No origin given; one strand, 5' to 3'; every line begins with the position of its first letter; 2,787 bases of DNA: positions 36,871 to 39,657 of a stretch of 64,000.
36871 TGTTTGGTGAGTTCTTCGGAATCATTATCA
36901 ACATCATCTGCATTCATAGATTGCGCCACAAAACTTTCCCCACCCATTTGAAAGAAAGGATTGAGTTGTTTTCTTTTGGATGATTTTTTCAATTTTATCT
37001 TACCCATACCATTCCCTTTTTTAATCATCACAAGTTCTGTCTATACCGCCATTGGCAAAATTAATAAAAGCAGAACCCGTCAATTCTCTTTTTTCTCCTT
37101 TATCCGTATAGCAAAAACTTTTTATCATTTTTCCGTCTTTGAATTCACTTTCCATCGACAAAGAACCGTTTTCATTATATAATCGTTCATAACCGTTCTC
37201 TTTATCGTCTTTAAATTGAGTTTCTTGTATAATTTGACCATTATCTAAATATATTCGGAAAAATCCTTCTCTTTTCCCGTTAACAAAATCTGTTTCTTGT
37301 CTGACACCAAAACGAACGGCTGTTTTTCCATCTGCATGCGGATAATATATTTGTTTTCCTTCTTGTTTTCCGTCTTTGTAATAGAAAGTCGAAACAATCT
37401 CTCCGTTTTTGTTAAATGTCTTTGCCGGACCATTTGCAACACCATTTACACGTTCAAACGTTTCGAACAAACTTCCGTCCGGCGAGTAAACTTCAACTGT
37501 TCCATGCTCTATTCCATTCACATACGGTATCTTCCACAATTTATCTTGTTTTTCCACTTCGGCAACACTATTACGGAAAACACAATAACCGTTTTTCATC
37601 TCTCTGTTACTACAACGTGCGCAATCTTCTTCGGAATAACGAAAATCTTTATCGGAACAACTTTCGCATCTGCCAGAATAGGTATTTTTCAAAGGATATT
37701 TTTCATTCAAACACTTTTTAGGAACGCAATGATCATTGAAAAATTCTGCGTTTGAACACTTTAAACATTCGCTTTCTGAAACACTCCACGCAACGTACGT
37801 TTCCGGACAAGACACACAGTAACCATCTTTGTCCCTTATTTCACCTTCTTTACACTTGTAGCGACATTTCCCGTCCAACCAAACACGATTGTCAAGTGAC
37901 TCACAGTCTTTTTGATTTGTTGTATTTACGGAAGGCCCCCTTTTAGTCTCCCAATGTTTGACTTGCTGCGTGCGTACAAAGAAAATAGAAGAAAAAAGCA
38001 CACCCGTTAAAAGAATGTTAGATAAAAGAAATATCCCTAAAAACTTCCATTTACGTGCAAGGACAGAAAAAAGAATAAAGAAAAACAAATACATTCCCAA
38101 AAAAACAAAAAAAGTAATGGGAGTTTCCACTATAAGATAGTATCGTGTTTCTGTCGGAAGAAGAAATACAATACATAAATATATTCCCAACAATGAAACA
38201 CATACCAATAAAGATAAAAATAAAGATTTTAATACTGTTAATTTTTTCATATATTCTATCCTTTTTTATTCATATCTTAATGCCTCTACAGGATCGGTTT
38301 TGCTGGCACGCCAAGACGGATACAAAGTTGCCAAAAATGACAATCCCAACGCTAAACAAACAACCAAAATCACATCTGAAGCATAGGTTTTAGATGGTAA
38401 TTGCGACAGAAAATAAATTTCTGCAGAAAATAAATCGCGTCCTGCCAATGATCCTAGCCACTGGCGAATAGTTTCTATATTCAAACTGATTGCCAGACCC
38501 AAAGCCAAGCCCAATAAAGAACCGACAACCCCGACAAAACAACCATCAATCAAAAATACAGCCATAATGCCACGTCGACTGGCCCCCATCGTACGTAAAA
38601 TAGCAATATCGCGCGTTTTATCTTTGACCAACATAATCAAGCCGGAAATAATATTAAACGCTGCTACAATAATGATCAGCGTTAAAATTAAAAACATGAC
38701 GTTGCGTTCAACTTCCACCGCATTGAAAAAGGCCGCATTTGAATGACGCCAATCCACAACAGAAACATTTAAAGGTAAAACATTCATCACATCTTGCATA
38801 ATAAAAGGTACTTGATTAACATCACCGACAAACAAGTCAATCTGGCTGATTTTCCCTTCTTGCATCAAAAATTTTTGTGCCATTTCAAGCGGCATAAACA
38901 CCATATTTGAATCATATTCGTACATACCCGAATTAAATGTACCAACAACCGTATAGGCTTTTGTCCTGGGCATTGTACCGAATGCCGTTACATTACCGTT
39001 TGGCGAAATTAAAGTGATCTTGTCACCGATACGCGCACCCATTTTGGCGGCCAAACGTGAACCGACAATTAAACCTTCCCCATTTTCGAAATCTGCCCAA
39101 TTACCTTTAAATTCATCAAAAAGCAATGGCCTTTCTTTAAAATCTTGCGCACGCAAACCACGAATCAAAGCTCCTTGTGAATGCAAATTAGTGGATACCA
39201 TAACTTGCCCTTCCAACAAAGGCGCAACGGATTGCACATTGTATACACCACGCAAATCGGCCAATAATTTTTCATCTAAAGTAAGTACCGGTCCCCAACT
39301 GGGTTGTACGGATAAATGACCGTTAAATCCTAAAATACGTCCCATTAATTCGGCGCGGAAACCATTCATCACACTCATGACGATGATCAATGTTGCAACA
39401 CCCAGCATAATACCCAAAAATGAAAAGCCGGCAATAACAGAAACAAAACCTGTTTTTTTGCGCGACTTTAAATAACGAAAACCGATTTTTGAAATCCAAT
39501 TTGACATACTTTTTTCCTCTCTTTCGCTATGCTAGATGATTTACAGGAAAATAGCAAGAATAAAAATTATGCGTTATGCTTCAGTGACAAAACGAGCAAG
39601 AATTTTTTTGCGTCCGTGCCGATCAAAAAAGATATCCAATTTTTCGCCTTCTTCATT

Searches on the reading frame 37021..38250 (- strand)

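Call 5: search_protein_families(library=pfam, proteins=[window:37021-38250:-], max_evalue=0.01)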
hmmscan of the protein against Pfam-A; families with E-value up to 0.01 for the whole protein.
window:37021-38250:- (409 aa): 2 families
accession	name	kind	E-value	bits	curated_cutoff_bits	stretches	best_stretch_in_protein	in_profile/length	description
PF07661.19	MORN_2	-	1e-08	34.8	29.6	0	352-372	2-22/22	MORN repeat variant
PF03419.18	Peptidase_U4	-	0.0087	15.8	28.4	0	15-96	35-114/284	Sporulation factor SpoIIGA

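Call 54: search_protein_families(library=ncbifam, proteins=[window:37021-38250:-], max_evalue=0.001)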
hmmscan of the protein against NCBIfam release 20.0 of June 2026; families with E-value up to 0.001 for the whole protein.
window:37021-38250:- (409 aa): 1 family
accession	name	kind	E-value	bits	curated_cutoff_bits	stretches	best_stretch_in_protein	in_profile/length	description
NF033566.1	adhes_LIC20035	equivalog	2.7e-09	36.4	250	1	233-373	125-263/434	LIC20035 family adhesin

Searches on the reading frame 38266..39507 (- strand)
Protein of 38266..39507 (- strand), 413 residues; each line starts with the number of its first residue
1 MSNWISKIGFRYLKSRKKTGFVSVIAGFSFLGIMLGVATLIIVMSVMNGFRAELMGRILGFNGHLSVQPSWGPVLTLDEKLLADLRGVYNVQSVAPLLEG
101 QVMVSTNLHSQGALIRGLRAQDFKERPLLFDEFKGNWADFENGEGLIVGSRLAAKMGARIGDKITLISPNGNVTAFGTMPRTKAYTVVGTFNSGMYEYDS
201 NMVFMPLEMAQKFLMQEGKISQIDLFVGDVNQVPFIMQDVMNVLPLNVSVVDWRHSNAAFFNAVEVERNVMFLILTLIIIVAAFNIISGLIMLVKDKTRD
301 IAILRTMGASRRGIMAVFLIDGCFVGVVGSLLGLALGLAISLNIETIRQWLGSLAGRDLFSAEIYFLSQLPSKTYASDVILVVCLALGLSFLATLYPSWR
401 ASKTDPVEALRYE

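Call 5: search_protein_families(library=pfam, proteins=[window:38266-39507:-], max_evalue=0.01)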
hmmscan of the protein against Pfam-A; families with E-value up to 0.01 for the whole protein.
window:38266-39507:- (413 aa): 2 families
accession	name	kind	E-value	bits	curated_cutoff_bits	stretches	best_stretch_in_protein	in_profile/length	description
PF12704.14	MacB_PCD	-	2.2e-16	61.2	27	1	29-223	4-187/207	MacB-like periplasmic core domain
PF02687.27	FtsX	-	4.4e-16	59.5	25.5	1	273-406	2-120/120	FtsX-like permease C-terminal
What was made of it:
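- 38266..39507 (-): lolC/E permease, the conserved left-hand flank. Pfam MacB_PCD and FtsX (call 5).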

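Call 54: search_protein_families(library=ncbifam, proteins=[window:38266-39507:-], max_evalue=0.001)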
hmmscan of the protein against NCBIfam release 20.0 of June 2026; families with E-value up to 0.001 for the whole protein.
window:38266-39507:- (413 aa): 9 families
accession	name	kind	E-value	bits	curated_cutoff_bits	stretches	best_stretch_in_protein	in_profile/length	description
TIGR02212.1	lolCE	equivalog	5.6e-139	463.6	362.45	1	7-413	5-411/411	lipoprotein-releasing ABC transporter permease subunit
NF008357.0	PRK11146.1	exception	1.8e-82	277.4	439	1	7-410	8-411/414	lipoprotein-releasing ABC transporter permease subunit LolE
TIGR02213.1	lolE_release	exception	3.9e-77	259.8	540.35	1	8-410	6-408/411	lipoprotein-releasing ABC transporter permease subunit LolE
NF008076.0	PRK10814.1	exception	1.5e-68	231.6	473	1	8-413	9-399/399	lipoprotein-releasing ABC transporter permease subunit LolC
TIGR03434.1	ADOP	subfamily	4.4e-11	41.6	622.3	2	379-413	769-803/803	ADOP family duplicated permease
NF038347.1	FtsX_Gpos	exception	1e-08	34.9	225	1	254-336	154-236/296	permease-like cell division protein FtsX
NF038346.1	FtsX_actino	exception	2.2e-08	33.9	250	1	249-355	161-265/308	permease-like cell division protein FtsX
NF007826.0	PRK10535.1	equivalog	2e-07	29.7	966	1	171-347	421-601/648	macrolide ABC transporter ATP-binding protein/permease MacB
NF041854.1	ABC_perm_YbbP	equivalog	0.00012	20.2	999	1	141-341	120-314/806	putative ABC transporter permease subunit YbbP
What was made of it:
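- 38266..39507 (-): TIGR02212 lolCE at 463.6 bits, above the cutoff of 362.45 (call 54).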
